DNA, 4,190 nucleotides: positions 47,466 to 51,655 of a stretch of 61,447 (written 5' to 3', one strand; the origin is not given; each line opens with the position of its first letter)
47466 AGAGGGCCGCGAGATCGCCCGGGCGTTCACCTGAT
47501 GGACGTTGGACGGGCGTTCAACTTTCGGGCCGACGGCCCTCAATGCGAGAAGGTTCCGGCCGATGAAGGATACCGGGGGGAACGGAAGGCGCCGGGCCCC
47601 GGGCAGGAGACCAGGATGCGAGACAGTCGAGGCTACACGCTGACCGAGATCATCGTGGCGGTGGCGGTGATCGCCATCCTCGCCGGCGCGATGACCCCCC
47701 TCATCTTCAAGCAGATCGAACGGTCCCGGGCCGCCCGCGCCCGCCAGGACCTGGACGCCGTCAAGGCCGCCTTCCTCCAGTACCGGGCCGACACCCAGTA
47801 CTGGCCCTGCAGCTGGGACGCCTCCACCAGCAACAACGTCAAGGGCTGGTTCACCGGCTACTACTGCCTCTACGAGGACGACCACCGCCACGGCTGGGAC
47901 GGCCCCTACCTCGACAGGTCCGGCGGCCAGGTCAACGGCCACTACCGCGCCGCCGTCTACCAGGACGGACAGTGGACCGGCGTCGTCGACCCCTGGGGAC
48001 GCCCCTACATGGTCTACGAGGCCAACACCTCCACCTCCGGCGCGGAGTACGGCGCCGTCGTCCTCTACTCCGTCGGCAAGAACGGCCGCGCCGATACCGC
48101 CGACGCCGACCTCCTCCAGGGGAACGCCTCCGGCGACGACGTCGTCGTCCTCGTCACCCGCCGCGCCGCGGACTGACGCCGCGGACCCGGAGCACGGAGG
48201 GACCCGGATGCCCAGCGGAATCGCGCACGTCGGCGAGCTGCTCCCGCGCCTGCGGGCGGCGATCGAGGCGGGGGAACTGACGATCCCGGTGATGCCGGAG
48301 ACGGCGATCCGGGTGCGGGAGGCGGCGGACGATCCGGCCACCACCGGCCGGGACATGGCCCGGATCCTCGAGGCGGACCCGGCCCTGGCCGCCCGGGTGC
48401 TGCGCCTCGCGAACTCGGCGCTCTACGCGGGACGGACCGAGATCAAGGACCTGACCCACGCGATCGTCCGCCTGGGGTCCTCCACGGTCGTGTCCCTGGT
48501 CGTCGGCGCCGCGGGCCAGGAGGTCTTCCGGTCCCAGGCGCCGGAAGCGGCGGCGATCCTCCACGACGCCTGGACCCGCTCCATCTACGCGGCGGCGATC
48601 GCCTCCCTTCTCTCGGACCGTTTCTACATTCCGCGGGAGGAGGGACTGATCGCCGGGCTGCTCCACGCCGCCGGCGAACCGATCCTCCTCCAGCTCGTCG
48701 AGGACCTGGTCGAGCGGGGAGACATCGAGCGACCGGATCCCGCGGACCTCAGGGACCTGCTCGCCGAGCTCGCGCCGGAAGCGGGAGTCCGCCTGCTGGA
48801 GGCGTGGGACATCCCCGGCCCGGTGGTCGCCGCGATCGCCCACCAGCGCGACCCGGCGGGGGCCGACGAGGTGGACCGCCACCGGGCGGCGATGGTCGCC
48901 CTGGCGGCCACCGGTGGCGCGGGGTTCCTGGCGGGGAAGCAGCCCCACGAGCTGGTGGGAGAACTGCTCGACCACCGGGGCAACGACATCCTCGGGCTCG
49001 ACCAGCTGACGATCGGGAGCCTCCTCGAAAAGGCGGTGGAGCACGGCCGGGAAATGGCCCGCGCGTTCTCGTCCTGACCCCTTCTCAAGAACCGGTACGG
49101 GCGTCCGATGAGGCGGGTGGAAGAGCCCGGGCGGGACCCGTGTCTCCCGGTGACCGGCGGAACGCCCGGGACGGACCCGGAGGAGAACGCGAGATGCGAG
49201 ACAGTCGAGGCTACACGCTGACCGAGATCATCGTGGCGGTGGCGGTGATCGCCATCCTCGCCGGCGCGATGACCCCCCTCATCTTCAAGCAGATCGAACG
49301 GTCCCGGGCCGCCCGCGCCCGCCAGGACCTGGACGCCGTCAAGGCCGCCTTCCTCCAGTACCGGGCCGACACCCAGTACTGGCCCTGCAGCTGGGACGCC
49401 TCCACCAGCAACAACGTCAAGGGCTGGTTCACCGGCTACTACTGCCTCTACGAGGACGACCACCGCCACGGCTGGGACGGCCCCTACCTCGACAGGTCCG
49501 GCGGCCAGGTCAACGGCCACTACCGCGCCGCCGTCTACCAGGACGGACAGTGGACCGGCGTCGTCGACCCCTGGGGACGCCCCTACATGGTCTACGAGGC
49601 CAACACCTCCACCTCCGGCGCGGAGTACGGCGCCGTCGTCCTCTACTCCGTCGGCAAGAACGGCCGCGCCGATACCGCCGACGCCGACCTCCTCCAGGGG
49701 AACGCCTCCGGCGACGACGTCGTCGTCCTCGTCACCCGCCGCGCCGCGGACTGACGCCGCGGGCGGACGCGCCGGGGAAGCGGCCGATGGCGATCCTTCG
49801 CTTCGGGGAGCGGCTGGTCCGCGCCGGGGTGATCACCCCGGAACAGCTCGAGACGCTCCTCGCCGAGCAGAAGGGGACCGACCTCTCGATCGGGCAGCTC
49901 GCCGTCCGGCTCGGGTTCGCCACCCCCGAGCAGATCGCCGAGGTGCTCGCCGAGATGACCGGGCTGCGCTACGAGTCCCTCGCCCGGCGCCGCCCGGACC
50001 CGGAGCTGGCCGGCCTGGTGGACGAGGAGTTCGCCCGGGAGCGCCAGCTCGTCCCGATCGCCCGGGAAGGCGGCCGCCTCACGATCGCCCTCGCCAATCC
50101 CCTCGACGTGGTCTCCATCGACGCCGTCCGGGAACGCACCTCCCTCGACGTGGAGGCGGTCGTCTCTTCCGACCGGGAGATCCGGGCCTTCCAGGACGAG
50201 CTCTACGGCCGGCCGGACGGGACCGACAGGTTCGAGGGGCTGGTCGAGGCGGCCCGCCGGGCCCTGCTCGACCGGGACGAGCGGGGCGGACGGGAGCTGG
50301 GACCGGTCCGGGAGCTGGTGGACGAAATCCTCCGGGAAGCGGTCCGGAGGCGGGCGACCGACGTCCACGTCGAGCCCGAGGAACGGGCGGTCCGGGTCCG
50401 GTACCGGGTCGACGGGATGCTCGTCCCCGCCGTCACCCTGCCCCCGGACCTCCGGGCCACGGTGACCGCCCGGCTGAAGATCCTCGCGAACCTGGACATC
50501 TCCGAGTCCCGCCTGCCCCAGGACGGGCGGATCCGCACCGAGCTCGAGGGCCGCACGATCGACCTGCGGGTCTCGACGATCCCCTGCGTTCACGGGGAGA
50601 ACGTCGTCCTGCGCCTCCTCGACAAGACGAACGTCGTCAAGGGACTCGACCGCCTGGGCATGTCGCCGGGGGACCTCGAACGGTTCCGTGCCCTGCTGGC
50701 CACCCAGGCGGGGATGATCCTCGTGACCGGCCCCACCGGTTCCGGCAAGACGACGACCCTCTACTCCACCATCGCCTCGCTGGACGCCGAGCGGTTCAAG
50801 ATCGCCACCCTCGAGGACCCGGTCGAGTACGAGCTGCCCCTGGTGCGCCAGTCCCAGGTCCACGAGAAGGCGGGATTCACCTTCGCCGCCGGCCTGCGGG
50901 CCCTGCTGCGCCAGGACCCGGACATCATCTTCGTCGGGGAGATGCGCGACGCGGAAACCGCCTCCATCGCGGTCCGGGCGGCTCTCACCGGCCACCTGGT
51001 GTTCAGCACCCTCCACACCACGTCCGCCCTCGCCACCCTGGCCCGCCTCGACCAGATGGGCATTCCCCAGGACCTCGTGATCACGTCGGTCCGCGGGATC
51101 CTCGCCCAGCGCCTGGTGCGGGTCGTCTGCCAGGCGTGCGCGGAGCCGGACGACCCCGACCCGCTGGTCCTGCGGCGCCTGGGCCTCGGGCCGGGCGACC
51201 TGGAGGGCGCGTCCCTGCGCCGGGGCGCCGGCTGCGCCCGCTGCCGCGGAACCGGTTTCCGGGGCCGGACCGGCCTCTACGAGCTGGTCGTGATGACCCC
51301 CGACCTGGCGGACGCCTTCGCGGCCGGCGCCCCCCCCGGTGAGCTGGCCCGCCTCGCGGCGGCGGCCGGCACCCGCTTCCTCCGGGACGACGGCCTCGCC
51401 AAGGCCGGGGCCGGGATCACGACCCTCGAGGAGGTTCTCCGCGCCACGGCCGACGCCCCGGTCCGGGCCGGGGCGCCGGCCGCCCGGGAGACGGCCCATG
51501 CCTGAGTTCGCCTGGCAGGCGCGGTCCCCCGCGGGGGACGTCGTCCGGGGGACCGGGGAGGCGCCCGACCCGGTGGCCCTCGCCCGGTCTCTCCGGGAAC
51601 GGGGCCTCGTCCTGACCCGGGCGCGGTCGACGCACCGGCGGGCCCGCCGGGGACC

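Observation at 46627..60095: T2SS / type IV pilus-like export locus headed by two HDOD-pseudopilin cassettes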

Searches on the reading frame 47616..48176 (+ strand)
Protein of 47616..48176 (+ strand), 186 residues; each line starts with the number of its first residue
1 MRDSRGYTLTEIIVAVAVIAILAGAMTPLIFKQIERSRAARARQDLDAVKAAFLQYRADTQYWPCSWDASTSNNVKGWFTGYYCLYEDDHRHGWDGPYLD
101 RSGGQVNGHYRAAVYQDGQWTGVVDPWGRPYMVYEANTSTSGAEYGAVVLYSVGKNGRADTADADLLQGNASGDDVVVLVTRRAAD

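Call 7: search_protein_families(library=pfam, proteins=[window:47616-48176:+], max_evalue=0.01)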
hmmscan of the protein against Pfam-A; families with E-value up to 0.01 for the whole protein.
window:47616-48176:+ (186 aa): 2 families
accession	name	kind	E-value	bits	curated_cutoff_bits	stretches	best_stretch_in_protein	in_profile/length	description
PF07963.17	N_methyl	-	3.7e-07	29.9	21.2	1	1-26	1-26/27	Prokaryotic N-terminal methylation motif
PF08334.16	T2SSG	-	7.1e-07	29.7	21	1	30-110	2-85/108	Type II secretion system (T2SS), protein G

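Call 31: search_solved_structures(query=window:47616-48176:+, max_evalue=1)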
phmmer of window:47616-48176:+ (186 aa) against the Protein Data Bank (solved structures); distinct sequences matched with E-value up to 1: 24.
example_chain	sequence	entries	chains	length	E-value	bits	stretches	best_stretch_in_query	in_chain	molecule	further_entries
9egp_A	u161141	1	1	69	8.3e-05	25.5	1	1-64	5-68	Geopilin domain 1 protein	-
5wda_A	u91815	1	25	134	0.00044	23.2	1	7-66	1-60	General secretion pathway protein G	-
7tgg_A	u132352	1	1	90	0.00064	22.7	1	1-64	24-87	Geopilin domain 1 protein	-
3sok_A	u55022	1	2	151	0.015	18.1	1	7-103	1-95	Fimbrial protein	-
8uhf_A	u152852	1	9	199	0.019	17.9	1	8-89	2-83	Toxin co-regulated pilin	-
8dx4_A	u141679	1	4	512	0.021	17.7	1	18-62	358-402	Maltodextrin-binding protein,Putative pilin protein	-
7t31_A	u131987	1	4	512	0.021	17.7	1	18-62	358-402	Maltose/maltodextrin-binding periplasmic protein,Putative pilin protein chimera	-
4ogm_A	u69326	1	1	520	0.028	17.3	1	18-76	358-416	Maltose ABC transporter periplasmic protein, pilin protein chimera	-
2m7g_A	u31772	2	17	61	0.032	17.1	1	7-64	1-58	Geopilin domain 1 protein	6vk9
2kep_A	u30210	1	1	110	0.041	16.8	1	123-170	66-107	General secretion pathway protein G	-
8p3b_A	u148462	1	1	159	0.055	16.3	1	7-79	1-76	Fimbrial protein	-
5kua_A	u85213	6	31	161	0.057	16.3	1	7-79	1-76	pilin | Neisseria meningitidis PilE variant SB-GATDH | Neisseria meningitidis PilE, SB-DATDH variant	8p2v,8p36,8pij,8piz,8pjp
4tsm_A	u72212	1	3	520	0.074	15.9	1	18-75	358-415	maltose-binding protein, pilin chimera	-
8tj2_C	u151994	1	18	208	0.15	14.9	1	7-55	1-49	Type IV major pilin protein PilA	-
2hi2_A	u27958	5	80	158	0.17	14.7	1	7-67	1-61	Fimbrial protein | PilA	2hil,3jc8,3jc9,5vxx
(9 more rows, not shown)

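Call 32: search_protein_families(library=ncbifam, proteins=[window:47616-48176:+], max_evalue=0.1)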
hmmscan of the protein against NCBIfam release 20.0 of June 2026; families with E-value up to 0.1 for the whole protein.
window:47616-48176:+ (186 aa): 11 families
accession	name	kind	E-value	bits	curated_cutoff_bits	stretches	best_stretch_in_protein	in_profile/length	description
TIGR01710.1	typeII_sec_gspG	equivalog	2.2e-15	56.9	88.85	2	5-66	1-62/134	type II secretion system major pseudopilin GspG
TIGR02532.1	IV_pilin_GFxxxE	domain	5.6e-06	26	16.3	1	5-25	2-22/24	prepilin-type N-terminal cleavage/methylation domain-containing protein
NF041775.1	typeIV_PilA_Myxo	equivalog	2.5e-05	24.4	400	1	4-52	10-58/214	type IV pilin protein PilA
NF041013.1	T4P_ComGE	equivalog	0.00094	19.2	49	1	4-44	3-43/83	competence type IV pilus minor pilin ComGE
NF047828.1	T3SSXpsI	equivalog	0.0024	17.9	150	1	5-38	2-32/132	type II secretion system protein XpsI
NF007862.0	PRK10574.1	equivalog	0.0033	17.6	138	1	1-34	1-34/145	prepilin peptidase-dependent pilin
NF038303.1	EPS_HpsB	equivalog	0.0037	17.3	150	1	5-31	3-29/211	hormogonium polysaccharide secretion pseudopilin HpsB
TIGR01708.2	typeII_sec_gspH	equivalog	0.0069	16.4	80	1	4-48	1-45/169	type II secretion system minor pseudopilin GspH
TIGR01711.1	gspJ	equivalog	0.016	15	64.85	1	5-44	1-39/192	type II secretion system minor pseudopilin GspJ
TIGR03816.1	tadE_like_DECH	hypoth_equivalog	0.024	14.9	50.95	0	13-69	10-63/109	Rv3654c family TadE-like protein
NF007800.0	PRK10506.1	equivalog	0.024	14.4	158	1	1-25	5-29/163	prepilin peptidase-dependent protein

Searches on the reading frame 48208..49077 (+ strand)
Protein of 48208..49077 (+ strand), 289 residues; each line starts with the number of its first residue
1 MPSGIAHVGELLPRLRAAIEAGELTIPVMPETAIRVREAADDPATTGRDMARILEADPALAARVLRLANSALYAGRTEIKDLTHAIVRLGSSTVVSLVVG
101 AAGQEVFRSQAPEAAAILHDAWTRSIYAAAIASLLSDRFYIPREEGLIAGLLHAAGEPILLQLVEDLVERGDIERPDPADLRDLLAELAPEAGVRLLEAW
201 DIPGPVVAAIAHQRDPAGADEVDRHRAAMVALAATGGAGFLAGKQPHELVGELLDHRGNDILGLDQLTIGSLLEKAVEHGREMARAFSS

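Call 7: search_protein_families(library=pfam, proteins=[window:48208-49077:+], max_evalue=0.01)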
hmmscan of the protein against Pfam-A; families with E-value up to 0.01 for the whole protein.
window:48208-49077:+ (289 aa): 1 family
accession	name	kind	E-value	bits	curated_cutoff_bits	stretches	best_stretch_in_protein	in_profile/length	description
PF08668.18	HDOD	-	2.3e-39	135.3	22.9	1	26-216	1-196/196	HDOD domain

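Call 64: search_protein_families(library=ncbifam, proteins=[window:48208-49077:+], max_evalue=0.01)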
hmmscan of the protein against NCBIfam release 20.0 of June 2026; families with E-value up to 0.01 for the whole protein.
window:48208-49077:+ (289 aa): 0 families

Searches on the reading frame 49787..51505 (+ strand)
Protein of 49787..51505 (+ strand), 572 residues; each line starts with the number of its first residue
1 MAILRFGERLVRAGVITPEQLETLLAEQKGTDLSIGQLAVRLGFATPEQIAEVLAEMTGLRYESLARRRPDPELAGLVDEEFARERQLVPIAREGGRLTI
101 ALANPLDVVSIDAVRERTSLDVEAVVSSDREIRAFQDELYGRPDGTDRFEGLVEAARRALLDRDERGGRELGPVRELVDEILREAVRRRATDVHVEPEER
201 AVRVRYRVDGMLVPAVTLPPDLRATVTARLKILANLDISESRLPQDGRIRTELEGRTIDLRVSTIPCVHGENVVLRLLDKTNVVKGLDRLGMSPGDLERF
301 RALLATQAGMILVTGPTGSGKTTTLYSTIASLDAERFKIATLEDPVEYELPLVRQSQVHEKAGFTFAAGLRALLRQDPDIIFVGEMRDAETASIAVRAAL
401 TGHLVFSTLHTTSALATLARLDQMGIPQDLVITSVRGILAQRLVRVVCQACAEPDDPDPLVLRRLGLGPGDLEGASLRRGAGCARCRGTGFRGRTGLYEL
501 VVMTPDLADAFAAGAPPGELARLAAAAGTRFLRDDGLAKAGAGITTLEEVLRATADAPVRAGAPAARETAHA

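Call 7: search_protein_families(library=pfam, proteins=[window:49787-51505:+], max_evalue=0.01)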
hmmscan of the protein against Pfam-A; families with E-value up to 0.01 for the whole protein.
window:49787-51505:+ (572 aa): 11 families
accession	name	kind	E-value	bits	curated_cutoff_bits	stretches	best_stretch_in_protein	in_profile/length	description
PF00437.27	T2SSE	-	1.1e-125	419.6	24.9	1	170-552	4-370/370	Type II/IV secretion system protein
PF05157.20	MshEN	-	3.3e-20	72.3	23.1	1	59-144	2-88/90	MshEN domain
PF13401.12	AAA_22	-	0.0002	22.1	27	1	307-340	4-37/130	AAA domain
PF25199.1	nSTAND_NTPase5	-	0.00094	19.5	34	1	307-347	40-81/145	Novel STAND NTPase 5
PF13191.12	AAA_16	-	0.0011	19.9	32.6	1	300-399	16-107/167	AAA ATPase domain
PF13604.12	AAA_30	-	0.0017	18.6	27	1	295-338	5-48/191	AAA domain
PF12775.13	AAA_7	-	0.0029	17.6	25.8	1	302-341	27-66/181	P-loop containing dynein motor region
PF20720.3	nSTAND3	-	0.0042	17.2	27.2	1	306-349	15-58/155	Novel STAND NTPase 3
PF13555.12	AAA_29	-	0.006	16.7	27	0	306-325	20-39/61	P-loop containing region of AAA domain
PF13245.12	AAA_19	-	0.0066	17.1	25.1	0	305-336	8-39/134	AAA domain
PF13173.12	AAA_14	-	0.0067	16.9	27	0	310-398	4-83/129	AAA domain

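Call 26: find_related_loci(query=window:49787-51505:+, collection=genome_contigs, flank=10000)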
Query window:49787-51505:+ (572 aa) in genome_contigs; peptide patterns used: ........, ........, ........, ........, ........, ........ (x = any residue, [..] = any of these).
298 stretches matched a pattern; 82 encode a relative of the query (tblastn E <= 1e-3); the best 80 are kept; 80 distinct loci.
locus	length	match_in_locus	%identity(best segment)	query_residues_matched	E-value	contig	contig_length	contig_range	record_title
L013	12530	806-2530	88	1-572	0e+0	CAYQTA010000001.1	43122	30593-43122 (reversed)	MAG TPA_asm: uncultured Acidobacteriota bacterium isolate binchicken_co219_302 genome assembly, contig: k141_76725, whol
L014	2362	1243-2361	89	1-373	0e+0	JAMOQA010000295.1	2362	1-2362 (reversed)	MAG: Acidobacteria bacterium isolate 4559-240_metabat2_scaf2bin.017 4559-240_scaffold_27605_c1, whole genome shotgun seq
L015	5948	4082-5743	43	5-554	8e-153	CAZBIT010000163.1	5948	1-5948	MAG TPA_asm: uncultured bacterium isolate binchicken_co119_530 genome assembly, contig: NODE_20507_length_5948_cov_6.617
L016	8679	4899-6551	47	6-552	4e-150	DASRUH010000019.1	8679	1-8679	MAG TPA_asm: Candidatus Methylomirabilis sp. isolate SMAG_U7959 k141_424754, whole genome shotgun sequence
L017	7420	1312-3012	45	5-570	4e-145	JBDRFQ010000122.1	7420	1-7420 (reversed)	MAG: Candidatus Eisenbacteria bacterium isolate MEGAHIT-group-1.380 k141_2855646, whole genome shotgun sequence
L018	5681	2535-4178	43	10-556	6e-146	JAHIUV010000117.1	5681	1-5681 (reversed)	MAG: Candidatus Omnitrophota bacterium isolate MM_PC_MetaG.mb.37 MM_PC_MetaG.mb.37_k141_1036038, whole genome shotgun se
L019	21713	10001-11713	44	4-562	5e-138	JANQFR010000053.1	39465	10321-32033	MAG: Phycisphaeraceae bacterium isolate PL23b_bin.10 k99_958316, whole genome shotgun sequence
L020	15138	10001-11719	43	6-564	7e-134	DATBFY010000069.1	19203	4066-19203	MAG TPA_asm: Tepidisphaeraceae bacterium isolate SMAG_U3823 k141_2663260, whole genome shotgun sequence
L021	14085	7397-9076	45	4-555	2e-133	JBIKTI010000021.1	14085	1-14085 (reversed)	MAG: Phycisphaerales bacterium isolate ME2015-07-21_3300034119_group6_bin126 Rohwer_bin1560_scaffold_1415_c1, whole geno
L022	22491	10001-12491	42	5-552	8e-133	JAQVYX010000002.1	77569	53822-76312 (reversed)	MAG: Acidaminococcaceae bacterium isolate STF2_16 NODE_554_length_77569_cov_3.498825_Sandtown_F2, whole genome shotgun s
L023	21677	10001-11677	41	5-555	8e-132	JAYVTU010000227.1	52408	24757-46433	MAG: Planctomycetota bacterium isolate GL74_UP_metabat_107_sub GL74_UP_metabat_107_sub_226, whole genome shotgun sequenc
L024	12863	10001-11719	42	6-563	2e-128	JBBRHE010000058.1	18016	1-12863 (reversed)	MAG: Tepidisphaerales bacterium isolate Co_metawrap_2688 Cmw_2688_k141_20578258_length_18016_cov_8.0000, whole genome sh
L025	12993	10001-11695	41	4-555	4e-128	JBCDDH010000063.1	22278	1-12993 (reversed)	MAG: Planctomycetota bacterium isolate P01_G01_bin.36 k141_1278661_length_22278_cov_14.0000, whole genome shotgun sequen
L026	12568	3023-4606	43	48-566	9e-127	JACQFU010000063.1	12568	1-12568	MAG: Candidatus Wallbacteria bacterium isolate NC_groundwater_1055_Pr1_S-0.65um_67_9 Montesol18_Sp65_coassembly_scaffold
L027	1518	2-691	90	322-551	3e-137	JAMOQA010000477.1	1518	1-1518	MAG: Acidobacteria bacterium isolate 4559-240_metabat2_scaf2bin.017 4559-240_scaffold_49403_c1, whole genome shotgun seq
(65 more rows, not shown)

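Call 28: search_protein_families(library=pfam, proteins=[L020:7829-9574:+, L019:7910-9613:+], max_evalue=5)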
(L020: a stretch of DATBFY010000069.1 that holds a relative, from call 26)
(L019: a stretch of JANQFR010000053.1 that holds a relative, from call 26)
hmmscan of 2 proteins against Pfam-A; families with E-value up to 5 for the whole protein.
L020:7829-9574:+ (582 aa): 7 families
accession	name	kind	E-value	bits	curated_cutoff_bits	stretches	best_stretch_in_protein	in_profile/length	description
PF13487.12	HD_5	-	1e-39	136.4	27.2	1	383-545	5-170/170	HD domain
PF01966.28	HD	-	1.3e-23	83.9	22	1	394-514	3-116/116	HD domain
PF13185.12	GAF_2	-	2.8e-09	37.7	28.6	1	237-362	9-136/136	GAF domain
PF08668.18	HDOD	-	5.6e-07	29.7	22.9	1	393-440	96-141/196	HDOD domain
PF13492.12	GAF_3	-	1.4e-06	29.1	27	1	312-363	78-129/129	GAF domain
PF01590.32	GAF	-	2.8e-05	25.1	22.4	1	232-359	3-131/133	GAF domain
PF24669.2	Ddi2_HDD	-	0.055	14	32.8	1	540-571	22-53/66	Ddi2 HDD domain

L019:7910-9613:+ (568 aa): 6 families
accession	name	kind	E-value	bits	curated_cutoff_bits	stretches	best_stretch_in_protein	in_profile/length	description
PF13487.12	HD_5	-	8.3e-35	120.5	27.2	1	368-532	3-170/170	HD domain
PF01966.28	HD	-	6.6e-18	65.5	22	1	381-501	3-116/116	HD domain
PF01590.32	GAF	-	3.7e-05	24.7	22.4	1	214-322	2-109/133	GAF domain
PF13185.12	GAF_2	-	6e-05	23.7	28.6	1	215-348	5-135/136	GAF domain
PF08668.18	HDOD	-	6.2e-05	23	22.9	1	381-421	97-135/196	HDOD domain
PF24669.2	Ddi2_HDD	-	0.027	15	32.8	1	527-557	22-52/66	Ddi2 HDD domain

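Call 32: search_protein_families(library=ncbifam, proteins=[window:49787-51505:+], max_evalue=0.1)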
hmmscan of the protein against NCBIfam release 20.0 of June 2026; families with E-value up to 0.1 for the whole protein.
window:49787-51505:+ (572 aa): 28 families (the best 25 are shown)
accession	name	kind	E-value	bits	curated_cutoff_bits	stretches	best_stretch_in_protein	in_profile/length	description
TIGR02538.1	type_IV_pilB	equivalog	3.7e-162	540.8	675.65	1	6-555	2-563/564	type IV-A pilus assembly ATPase PilB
TIGR02533.1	type_II_gspE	equivalog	3.4e-153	510.8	630.25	1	81-554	7-486/486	type II secretion system ATPase GspE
NF053534.1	T4PilAsmATPsTfpB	equivalog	5.3e-125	418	850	1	52-554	70-582/584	type IV pilus assembly ATPase TfpB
NF007755.0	PRK10436.1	equivalog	1.1e-123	413.3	617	1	97-554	28-459/465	type II secretion system protein GspE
NF041000.1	ATPase_ComGA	equivalog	2e-75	253.3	300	1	180-445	2-266/267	competence type IV pilus ATPase ComGA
TIGR01420.1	pilT_fam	subfamily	3.9e-51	174.3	319.1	1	178-450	2-266/343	PilT/PilU family type 4a pilus ATPase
TIGR02525.1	plasmid_TraJ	equivalog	3.2e-25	88.9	368.3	1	284-429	129-276/372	plasmid transfer ATPase TraJ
TIGR02524.1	dot_icm_DotB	equivalog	2e-22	79.9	463.3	1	304-445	130-286/358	Dot/Icm type IV secretion system ATPase DotB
NF058587.1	archaellum_moto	equivalog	5.3e-17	61.8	550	1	310-421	277-393/527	archaellum flagellar ATPase motor FlaI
NF053729.1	c-di-GMP_motif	domain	4.4e-16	58.4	38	1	5-56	1-52/53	cyclic di-GMP-binding domain-containing protein, MshE-related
NF008411.1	PRK11234.1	equivalog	7.9e-14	51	1170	1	6-164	484-641/723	cyclic di-3',5'-guanylate-activated glycosyltransferase NfrB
TIGR02782.1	TrbB_P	equivalog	6.9e-13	48.5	304.55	1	299-425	128-256/303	P-type conjugative transfer ATPase TrbB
TIGR02788.1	VirB11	equivalog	1.1e-12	47.7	249.95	1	296-426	132-267/308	P-type DNA transfer ATPase VirB11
NF012033.0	PRK15489.1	equivalog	2.5e-12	45.8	537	1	5-136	492-623/703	glycosyl transferase family protein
NF010469.0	PRK13894.1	subfamily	2.7e-10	40.1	508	1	309-424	150-267/320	conjugal transfer ATPase TrbB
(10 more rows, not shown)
